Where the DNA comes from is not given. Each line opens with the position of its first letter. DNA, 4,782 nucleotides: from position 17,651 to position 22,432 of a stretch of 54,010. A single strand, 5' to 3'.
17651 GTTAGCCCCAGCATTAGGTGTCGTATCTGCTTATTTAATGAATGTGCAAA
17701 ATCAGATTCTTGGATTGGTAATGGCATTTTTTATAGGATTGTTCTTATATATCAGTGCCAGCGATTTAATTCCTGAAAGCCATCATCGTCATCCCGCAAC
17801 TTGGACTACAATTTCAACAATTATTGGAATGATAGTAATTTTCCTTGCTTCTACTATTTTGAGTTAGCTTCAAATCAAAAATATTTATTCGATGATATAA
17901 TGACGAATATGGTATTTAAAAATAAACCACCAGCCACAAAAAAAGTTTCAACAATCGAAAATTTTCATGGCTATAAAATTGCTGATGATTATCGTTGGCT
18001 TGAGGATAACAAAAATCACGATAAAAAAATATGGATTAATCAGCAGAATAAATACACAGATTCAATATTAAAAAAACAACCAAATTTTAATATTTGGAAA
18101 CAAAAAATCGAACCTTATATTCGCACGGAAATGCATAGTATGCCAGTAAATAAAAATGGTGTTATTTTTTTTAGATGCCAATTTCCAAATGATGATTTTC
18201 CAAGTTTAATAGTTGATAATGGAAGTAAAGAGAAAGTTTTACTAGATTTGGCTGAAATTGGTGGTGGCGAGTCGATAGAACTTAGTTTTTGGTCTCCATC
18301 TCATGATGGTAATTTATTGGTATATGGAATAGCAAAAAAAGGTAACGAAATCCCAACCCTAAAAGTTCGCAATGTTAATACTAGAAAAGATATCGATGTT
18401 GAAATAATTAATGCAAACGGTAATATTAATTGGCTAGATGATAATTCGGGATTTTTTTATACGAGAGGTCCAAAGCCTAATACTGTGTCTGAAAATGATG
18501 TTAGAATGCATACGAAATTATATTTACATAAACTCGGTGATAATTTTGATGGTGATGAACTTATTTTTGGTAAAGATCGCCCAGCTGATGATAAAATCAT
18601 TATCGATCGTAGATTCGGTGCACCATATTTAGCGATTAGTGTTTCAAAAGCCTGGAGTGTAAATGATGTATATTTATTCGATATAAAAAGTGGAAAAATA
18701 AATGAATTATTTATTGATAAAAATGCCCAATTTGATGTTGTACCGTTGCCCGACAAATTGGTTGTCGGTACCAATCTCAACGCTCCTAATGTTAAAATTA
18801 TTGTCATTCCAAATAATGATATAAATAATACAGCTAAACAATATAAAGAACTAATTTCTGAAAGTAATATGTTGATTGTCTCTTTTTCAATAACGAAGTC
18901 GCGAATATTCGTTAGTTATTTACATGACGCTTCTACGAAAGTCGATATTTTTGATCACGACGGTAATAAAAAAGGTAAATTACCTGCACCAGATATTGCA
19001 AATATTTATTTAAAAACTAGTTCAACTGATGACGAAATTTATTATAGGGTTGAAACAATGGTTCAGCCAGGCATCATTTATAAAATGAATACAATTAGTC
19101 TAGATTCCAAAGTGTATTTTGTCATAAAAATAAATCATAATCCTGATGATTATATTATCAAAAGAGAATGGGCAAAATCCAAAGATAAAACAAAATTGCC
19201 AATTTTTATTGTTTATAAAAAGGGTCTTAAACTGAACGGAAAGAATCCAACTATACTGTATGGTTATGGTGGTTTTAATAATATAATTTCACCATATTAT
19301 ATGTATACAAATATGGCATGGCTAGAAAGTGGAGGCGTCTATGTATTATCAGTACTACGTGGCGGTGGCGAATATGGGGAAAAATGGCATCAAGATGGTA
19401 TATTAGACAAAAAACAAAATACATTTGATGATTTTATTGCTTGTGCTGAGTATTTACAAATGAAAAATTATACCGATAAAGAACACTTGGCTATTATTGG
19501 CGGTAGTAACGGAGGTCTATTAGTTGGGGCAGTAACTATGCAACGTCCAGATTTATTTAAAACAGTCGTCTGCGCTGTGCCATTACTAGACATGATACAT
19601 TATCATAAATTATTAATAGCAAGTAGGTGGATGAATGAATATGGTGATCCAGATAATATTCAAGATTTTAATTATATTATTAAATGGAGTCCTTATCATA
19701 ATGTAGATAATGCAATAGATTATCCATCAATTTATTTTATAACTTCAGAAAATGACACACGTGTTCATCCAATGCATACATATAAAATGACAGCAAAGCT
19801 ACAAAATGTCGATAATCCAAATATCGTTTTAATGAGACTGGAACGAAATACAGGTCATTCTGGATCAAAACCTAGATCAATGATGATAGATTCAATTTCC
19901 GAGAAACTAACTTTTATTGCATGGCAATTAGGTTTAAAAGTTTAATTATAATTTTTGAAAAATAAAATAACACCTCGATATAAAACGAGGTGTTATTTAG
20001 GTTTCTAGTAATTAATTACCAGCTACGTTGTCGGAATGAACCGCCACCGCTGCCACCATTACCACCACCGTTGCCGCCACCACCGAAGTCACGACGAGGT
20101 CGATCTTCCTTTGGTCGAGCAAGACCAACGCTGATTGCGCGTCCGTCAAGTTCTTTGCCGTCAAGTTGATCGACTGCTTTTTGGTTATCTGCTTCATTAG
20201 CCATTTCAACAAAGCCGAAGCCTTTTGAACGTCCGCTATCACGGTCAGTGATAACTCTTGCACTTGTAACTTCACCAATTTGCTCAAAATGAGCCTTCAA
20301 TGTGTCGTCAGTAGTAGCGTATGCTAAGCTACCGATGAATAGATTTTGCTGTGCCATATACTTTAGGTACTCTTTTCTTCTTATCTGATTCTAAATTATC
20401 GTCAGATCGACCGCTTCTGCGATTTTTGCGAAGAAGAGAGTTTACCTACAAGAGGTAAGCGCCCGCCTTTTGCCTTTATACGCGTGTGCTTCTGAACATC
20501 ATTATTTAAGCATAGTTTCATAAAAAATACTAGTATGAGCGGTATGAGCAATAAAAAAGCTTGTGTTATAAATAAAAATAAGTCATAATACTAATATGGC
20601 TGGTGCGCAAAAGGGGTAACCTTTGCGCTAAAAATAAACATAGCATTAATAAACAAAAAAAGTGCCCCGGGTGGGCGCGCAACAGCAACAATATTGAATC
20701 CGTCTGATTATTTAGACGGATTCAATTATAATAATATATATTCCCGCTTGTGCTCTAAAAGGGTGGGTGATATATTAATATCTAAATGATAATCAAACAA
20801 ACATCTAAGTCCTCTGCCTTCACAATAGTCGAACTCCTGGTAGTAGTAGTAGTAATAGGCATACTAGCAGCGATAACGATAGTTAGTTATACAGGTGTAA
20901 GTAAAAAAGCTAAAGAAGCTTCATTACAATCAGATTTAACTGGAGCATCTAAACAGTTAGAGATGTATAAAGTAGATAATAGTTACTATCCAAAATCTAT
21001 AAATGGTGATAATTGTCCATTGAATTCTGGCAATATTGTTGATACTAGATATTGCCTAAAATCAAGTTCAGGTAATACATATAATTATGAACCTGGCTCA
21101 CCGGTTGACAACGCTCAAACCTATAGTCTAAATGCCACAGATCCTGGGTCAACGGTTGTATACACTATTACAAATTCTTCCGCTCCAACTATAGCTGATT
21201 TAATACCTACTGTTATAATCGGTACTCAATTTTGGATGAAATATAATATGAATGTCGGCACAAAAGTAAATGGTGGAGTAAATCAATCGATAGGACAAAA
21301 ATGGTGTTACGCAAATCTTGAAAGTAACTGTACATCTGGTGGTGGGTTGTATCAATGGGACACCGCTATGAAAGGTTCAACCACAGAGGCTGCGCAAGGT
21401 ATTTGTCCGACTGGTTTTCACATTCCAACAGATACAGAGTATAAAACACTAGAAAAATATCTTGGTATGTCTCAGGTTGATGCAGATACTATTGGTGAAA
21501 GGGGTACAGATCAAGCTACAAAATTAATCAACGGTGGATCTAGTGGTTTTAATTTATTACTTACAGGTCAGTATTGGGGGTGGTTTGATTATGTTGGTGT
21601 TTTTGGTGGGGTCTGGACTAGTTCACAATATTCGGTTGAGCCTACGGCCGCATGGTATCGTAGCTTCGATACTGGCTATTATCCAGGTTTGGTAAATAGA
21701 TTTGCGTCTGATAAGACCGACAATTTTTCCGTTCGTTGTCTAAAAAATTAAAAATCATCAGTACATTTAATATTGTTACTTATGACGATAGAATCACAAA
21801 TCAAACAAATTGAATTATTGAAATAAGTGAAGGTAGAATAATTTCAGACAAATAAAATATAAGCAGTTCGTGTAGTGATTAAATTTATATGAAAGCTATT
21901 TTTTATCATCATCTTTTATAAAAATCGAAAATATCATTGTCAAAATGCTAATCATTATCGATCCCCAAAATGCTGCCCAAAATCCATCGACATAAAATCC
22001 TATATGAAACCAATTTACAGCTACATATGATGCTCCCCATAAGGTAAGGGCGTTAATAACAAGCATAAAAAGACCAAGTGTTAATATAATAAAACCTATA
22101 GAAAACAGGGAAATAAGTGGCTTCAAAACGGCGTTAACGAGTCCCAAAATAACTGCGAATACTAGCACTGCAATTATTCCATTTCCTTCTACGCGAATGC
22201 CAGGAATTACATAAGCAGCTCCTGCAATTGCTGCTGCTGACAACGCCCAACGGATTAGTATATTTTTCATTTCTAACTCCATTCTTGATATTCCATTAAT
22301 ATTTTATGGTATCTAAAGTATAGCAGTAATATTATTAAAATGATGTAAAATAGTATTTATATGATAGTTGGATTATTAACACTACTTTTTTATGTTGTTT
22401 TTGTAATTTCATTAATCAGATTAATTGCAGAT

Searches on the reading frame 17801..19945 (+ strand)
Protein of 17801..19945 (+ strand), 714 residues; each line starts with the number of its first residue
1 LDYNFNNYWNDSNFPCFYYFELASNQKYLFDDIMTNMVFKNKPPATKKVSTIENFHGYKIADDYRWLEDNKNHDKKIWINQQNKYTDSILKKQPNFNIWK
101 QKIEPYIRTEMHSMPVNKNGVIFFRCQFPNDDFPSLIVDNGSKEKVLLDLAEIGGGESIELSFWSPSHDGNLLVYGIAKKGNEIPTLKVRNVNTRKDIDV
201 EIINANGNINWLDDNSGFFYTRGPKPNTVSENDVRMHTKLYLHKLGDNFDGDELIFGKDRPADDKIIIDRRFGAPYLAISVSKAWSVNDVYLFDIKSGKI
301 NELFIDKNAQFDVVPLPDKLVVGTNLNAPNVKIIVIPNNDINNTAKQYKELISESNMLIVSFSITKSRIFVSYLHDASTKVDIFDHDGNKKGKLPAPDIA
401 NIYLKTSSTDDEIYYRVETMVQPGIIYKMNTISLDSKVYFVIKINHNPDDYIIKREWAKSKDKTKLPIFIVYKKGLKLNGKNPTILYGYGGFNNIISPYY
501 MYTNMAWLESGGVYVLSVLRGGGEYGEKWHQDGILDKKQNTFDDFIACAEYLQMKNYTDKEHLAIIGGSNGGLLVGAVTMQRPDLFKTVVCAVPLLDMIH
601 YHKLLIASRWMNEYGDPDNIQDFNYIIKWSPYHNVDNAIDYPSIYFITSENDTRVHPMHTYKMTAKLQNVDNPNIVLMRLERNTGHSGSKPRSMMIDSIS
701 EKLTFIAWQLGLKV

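Call 69: search_protein_families(library=pfam, proteins=[window:17801-19945:+], max_evalue=0.001)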
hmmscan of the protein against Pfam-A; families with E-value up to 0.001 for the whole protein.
window:17801-19945:+ (714 aa): 3 families
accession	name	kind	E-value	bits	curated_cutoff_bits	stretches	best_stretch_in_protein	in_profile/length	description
PF02897.21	Peptidase_S9_N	-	9.1e-73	245.8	24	1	43-433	1-405/414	Prolyl oligopeptidase, N-terminal beta-propeller domain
PF00326.27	Peptidase_S9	-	3.1e-55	187.4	22.6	1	501-711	4-211/213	Prolyl oligopeptidase family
PF00561.26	Abhydrolase_1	-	4.4e-05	23.7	25.8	1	538-599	48-103/245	alpha/beta hydrolase fold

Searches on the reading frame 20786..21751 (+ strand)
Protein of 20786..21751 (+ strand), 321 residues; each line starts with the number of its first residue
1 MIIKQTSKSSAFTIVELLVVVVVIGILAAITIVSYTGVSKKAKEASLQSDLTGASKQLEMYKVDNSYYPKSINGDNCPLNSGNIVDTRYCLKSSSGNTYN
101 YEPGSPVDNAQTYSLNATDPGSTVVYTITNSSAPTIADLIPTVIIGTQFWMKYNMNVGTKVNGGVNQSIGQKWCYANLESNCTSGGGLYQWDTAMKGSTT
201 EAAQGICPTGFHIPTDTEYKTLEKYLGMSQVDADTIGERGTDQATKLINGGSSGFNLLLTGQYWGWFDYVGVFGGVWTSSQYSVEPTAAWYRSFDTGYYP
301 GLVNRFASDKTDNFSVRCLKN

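Call 69: search_protein_families(library=pfam, proteins=[window:20786-21751:+], max_evalue=0.001)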
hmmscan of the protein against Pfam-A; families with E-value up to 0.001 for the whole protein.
window:20786-21751:+ (321 aa): 2 families
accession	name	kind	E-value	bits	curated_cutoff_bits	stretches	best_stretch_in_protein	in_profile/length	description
PF09603.15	Fib_succ_major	-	1.6e-26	94.2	33.9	1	143-320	1-187/187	Fibrobacter succinogenes major domain (Fib_succ_major)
PF07963.17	N_methyl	-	5.7e-05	23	21.2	1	7-31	2-26/27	Prokaryotic N-terminal methylation motif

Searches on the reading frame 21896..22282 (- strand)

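Call 70: search_protein_families(library=pfam, proteins=[window:21896-22282:-], max_evalue=0.001)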
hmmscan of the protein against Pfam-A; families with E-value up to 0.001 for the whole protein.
window:21896-22282:- (128 aa): 1 family
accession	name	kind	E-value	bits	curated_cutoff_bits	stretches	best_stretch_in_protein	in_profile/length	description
PF04020.18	Phage_holin_4_2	-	2.6e-27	95.9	28.8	1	7-117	2-105/105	Mycobacterial 4 TMS phage holin, superfamily IV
